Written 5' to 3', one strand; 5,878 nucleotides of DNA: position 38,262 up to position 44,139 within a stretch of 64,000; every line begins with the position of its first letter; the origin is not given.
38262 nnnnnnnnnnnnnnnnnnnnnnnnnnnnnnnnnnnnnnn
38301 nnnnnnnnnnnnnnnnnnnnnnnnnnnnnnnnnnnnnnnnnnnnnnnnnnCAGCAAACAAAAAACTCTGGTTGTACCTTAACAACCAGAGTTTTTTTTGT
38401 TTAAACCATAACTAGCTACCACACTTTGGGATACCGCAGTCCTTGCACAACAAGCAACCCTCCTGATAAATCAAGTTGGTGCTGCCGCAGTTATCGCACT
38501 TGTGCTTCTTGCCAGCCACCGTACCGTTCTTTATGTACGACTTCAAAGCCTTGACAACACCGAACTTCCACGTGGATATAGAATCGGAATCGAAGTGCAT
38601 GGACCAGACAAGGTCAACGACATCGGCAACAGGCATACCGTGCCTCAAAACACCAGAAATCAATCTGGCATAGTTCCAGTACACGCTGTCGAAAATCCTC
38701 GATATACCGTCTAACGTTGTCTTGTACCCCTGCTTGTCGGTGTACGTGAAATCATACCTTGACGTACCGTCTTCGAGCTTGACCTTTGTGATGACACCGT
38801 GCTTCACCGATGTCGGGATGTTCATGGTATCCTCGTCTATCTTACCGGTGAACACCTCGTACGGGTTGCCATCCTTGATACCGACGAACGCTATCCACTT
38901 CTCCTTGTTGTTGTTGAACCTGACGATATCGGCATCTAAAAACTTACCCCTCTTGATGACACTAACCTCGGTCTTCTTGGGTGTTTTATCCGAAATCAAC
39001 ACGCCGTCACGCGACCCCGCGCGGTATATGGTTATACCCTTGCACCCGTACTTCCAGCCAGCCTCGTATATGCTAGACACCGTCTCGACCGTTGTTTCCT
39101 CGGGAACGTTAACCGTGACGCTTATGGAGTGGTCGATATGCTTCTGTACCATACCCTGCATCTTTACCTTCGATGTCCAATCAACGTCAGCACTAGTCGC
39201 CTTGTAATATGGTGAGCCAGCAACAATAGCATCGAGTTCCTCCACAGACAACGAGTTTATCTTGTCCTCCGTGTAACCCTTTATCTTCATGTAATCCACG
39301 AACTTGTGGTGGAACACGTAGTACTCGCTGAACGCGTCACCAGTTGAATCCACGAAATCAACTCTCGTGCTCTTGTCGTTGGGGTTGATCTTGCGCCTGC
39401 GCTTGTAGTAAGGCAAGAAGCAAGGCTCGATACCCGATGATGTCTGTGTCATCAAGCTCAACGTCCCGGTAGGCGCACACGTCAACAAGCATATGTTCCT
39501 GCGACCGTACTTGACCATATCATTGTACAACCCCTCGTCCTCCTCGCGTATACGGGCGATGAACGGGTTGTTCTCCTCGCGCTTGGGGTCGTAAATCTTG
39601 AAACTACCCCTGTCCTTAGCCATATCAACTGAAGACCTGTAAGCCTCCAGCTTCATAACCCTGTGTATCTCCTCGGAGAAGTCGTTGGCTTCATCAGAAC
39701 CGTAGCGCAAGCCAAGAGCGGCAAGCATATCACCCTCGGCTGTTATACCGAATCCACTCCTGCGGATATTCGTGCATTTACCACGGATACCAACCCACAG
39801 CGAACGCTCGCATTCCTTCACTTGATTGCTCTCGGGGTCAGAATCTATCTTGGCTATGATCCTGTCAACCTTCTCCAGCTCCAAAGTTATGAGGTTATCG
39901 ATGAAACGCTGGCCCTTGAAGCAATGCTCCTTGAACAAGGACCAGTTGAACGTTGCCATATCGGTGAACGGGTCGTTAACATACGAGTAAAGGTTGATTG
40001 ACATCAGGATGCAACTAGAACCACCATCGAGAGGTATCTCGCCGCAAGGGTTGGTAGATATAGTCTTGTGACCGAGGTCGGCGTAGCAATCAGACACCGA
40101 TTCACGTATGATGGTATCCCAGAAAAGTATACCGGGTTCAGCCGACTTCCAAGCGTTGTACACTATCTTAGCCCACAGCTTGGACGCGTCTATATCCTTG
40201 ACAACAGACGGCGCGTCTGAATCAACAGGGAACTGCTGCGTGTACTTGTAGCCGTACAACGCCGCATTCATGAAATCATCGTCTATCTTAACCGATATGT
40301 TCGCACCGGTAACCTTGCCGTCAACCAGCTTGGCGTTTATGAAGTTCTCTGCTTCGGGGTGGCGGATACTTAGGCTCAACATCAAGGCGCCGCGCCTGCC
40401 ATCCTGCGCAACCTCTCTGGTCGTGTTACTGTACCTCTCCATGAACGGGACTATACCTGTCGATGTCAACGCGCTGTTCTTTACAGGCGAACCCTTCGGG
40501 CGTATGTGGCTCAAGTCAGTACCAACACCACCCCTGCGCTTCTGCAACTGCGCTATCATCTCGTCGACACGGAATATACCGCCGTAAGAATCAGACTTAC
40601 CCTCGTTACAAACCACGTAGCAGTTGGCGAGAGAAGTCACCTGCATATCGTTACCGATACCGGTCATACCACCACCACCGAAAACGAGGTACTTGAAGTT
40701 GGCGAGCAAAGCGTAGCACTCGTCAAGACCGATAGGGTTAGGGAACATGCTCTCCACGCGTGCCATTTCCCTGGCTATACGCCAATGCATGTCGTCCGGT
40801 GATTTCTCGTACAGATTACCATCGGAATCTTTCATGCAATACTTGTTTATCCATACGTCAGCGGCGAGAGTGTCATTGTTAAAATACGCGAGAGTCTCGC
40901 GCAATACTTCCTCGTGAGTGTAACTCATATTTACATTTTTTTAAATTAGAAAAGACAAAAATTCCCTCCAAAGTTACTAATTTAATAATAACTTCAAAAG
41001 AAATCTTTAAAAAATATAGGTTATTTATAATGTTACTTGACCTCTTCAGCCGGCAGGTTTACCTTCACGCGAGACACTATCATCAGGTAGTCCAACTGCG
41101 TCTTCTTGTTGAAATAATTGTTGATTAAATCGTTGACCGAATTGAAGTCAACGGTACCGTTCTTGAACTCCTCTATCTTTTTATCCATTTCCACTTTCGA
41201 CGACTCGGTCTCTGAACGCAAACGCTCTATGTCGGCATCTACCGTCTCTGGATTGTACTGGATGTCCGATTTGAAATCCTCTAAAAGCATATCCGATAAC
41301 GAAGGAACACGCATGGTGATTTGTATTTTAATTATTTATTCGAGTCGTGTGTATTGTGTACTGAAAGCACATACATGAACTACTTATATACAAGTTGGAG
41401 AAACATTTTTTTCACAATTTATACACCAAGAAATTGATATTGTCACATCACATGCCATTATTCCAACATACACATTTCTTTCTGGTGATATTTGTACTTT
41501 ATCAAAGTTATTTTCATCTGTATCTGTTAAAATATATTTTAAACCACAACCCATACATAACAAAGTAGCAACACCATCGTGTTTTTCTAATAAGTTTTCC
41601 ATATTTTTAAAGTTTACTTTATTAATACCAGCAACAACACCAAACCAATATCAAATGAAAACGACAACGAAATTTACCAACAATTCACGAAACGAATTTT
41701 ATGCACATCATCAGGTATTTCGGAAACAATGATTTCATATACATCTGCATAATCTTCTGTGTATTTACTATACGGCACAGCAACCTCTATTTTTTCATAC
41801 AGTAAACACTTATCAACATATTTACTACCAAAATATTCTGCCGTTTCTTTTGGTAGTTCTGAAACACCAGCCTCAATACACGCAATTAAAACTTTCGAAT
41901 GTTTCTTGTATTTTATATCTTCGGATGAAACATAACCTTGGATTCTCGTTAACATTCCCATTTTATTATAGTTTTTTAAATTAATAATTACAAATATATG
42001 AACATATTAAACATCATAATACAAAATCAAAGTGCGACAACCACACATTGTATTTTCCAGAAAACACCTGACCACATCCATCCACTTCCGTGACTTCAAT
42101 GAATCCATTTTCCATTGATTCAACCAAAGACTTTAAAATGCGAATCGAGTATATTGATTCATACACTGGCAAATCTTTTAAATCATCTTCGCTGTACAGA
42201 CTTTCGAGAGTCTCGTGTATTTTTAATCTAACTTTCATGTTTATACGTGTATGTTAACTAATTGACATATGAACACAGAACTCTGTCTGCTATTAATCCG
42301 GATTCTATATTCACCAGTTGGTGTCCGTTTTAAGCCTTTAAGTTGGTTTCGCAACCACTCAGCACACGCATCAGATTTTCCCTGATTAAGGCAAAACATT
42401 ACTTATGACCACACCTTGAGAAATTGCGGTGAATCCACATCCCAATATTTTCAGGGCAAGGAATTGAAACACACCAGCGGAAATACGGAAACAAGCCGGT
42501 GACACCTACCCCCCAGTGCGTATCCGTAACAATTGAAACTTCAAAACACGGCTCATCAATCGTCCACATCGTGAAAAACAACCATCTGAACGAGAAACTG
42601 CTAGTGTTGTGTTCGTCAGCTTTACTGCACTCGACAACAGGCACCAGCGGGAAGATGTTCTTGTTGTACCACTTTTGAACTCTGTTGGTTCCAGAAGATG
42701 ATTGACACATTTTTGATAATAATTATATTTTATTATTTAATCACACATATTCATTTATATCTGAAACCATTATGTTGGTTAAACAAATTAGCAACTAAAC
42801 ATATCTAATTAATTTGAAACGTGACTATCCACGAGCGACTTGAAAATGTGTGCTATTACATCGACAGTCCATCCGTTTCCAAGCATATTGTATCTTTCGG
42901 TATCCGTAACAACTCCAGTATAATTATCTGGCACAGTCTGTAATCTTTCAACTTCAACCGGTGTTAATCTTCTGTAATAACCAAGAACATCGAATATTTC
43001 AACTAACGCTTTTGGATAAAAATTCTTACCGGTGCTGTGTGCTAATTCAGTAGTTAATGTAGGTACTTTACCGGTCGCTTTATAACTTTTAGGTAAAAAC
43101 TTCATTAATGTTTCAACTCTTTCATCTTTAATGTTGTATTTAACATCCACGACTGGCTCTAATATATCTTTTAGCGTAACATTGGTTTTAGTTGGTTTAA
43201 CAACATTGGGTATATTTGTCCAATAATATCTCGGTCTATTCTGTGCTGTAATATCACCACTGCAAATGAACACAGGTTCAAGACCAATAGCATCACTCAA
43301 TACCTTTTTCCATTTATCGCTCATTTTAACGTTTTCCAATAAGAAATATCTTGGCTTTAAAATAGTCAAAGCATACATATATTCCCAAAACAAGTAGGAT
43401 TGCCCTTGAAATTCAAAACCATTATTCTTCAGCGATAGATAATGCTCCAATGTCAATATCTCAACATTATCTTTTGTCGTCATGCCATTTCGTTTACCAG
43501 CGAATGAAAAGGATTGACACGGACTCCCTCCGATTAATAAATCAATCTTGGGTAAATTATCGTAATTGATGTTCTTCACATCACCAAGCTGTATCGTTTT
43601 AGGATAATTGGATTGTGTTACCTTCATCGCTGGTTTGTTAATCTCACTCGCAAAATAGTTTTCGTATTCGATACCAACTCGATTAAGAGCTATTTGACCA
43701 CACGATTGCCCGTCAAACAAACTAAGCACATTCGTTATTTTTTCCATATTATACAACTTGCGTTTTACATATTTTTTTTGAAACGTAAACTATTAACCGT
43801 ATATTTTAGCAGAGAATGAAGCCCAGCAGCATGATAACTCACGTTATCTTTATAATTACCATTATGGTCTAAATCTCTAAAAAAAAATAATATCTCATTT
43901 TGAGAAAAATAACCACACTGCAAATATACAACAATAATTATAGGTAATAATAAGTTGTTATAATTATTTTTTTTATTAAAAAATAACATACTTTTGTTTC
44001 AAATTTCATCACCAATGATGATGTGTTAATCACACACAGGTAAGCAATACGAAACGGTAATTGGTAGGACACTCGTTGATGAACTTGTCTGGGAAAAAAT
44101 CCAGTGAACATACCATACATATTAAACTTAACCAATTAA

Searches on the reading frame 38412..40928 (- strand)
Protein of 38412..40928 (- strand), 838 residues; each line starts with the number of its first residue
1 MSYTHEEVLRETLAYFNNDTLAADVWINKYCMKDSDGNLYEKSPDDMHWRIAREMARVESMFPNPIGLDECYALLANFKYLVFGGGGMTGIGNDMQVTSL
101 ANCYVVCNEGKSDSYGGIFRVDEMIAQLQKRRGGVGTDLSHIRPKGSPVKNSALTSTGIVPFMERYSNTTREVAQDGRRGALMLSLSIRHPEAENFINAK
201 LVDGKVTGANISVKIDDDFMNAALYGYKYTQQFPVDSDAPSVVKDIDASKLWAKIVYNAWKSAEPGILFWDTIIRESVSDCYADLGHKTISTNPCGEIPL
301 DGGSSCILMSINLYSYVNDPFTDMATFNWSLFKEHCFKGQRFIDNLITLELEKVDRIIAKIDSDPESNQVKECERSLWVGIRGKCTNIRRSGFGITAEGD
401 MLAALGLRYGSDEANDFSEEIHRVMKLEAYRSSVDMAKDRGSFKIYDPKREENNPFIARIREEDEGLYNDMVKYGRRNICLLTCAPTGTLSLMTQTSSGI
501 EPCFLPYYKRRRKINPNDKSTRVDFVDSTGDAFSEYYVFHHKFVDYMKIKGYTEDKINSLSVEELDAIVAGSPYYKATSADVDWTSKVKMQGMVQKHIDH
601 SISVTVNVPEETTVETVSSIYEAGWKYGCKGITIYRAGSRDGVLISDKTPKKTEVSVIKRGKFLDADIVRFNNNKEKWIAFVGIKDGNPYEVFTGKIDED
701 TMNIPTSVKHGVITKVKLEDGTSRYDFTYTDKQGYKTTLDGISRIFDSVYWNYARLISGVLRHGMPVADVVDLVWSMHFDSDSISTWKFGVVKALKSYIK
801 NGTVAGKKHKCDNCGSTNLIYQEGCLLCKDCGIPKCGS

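Call 9: search_protein_families(library=pfam, proteins=[window:38412-40928:-], max_evalue=0.01)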
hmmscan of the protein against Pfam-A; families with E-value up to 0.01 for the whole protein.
window:38412-40928:- (838 aa): 2 families
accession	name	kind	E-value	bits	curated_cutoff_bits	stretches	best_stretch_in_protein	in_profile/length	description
PF02867.20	Ribonuc_red_lgC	-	7.1e-85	286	23.9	1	102-635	2-523/523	Ribonucleotide reductase, barrel domain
PF00317.26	Ribonuc_red_lgN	-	2.3e-07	31.2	28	1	19-81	4-63/77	Ribonucleotide reductase, all-alpha domain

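Call 10: search_protein_families(library=phrogs, proteins=[window:38412-40928:-], max_evalue=0.001)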
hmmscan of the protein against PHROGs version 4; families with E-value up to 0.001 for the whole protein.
window:38412-40928:- (838 aa): 5 families
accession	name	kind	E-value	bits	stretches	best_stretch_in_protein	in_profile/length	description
phrog_84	-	DNA, RNA and nucleotide metabolism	3.8e-104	350.6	1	21-837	201-974/975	ribonucleoside-diphosphate reductase large subunit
phrog_367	-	DNA, RNA and nucleotide metabolism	1.2e-24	87.5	2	482-635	513-649/701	ribonucleotide reductase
phrog_3987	-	DNA, RNA and nucleotide metabolism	2.2e-24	86.9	1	27-225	150-346/467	ribonucleotide reductase large subunit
phrog_3844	-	moron, auxiliary metabolic gene and host takeover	8.4e-23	82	1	305-635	161-428/451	NrdA-like aerobic NDP reductase large subunit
phrog_6132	-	DNA, RNA and nucleotide metabolism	6.1e-10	39.9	1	113-181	225-292/530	ribonucleotide reductase large subunit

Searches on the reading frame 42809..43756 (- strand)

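Call 9: search_protein_families(library=pfam, proteins=[window:42809-43756:-], max_evalue=0.01)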
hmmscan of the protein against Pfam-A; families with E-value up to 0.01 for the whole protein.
window:42809-43756:- (315 aa): 1 family
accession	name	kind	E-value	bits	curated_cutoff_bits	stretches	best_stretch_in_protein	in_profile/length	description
PF00145.23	DNA_methylase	-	2.9e-39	135.8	22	2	9-145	2-113/324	C-5 cytosine-specific DNA methylase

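Call 10: search_protein_families(library=phrogs, proteins=[window:42809-43756:-], max_evalue=0.001)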
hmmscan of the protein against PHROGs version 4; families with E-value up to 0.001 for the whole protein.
window:42809-43756:- (315 aa): 8 families
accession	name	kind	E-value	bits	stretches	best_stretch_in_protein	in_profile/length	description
phrog_116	-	other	2.7e-61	208.9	1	4-310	204-491/779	DNA methyltransferase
phrog_363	-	other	1.5e-25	91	1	3-158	49-185/327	DNA methyltransferase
phrog_17284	-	unknown function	9.9e-19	68.6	1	260-310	158-212/245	-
phrog_16528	-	other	1.7e-15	58.3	1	255-309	165-218/236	DNA methyltransferase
phrog_16427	-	other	8.1e-08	33.2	1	261-308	117-168/235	DNA methyltransferase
phrog_5999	-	other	6.5e-06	27.1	1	36-98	30-96/109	DNA methyltransferase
phrog_2882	-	other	1.4e-05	25.5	1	10-87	6-87/262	DNA methyltransferase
phrog_26324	-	other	1.8e-05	25.9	1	262-309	148-204/210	DNA methyltransferase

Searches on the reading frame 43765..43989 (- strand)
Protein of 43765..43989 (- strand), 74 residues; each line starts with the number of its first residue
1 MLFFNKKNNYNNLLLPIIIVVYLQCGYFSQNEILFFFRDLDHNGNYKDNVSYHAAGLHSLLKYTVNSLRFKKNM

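Call 86: search_protein_families(library=phrogs, proteins=[window:43765-43989:-], max_evalue=1)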
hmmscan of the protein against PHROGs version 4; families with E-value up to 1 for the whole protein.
window:43765-43989:- (74 aa): 1 family
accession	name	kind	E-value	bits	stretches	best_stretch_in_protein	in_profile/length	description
phrog_12086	-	unknown function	0.2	12.7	1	13-58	7-49/55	-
